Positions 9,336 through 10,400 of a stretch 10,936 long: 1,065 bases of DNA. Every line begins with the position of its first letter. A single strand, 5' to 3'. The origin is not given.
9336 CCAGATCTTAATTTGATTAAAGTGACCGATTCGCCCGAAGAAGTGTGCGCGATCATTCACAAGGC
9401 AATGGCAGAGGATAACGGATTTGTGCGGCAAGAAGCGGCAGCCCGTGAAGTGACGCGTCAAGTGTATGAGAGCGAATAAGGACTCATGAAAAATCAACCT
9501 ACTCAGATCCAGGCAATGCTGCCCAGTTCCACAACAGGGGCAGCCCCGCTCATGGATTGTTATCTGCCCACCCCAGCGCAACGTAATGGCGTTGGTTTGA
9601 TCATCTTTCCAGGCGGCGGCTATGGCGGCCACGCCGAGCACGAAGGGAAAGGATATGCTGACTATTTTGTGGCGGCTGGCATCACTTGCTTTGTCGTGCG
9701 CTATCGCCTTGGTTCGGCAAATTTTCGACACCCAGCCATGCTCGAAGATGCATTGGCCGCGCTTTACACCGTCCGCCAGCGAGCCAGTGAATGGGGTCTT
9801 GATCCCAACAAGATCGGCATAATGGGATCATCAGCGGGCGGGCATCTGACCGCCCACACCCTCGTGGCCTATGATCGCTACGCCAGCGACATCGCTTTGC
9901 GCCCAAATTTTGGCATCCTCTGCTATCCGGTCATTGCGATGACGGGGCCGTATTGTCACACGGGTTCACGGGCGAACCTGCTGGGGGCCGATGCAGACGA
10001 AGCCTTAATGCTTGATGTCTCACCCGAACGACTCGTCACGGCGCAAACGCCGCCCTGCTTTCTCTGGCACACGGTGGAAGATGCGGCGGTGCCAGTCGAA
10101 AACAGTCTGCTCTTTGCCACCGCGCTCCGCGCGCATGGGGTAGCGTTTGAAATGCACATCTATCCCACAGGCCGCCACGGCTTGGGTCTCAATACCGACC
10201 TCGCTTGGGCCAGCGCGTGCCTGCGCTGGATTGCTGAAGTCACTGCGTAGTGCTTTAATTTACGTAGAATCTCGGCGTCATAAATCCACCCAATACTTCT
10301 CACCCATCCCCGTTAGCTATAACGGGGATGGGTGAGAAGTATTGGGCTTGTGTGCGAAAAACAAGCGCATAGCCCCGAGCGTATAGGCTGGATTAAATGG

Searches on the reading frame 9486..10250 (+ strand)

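Call 31: search_protein_families(library=pfam, proteins=[window:9486-10250:+], max_evalue=0.01)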
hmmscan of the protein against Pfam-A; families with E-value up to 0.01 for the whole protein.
window:9486-10250:+ (254 aa): 6 families
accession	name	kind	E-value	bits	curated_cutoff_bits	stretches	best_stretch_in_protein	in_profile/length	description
PF20434.5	BD-FAE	-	3e-23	82.9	26.8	1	23-214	1-215/215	BD-FAE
PF07859.19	Abhydrolase_3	-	1.4e-17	64.6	25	1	43-232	6-207/210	alpha/beta hydrolase fold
PF00326.27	Peptidase_S9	-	7.7e-17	61.9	22.6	1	104-252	60-209/213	Prolyl oligopeptidase family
PF00135.34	COesterase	-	6.1e-06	25.9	27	1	25-125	90-200/515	Carboxylesterase family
PF12146.15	Hydrolase_4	-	0.0029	17.4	27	0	185-233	188-234/239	Serine aminopeptidase, S33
PF01738.24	DLH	-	0.0045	17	21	0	187-232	142-187/217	Dienelactone hydrolase family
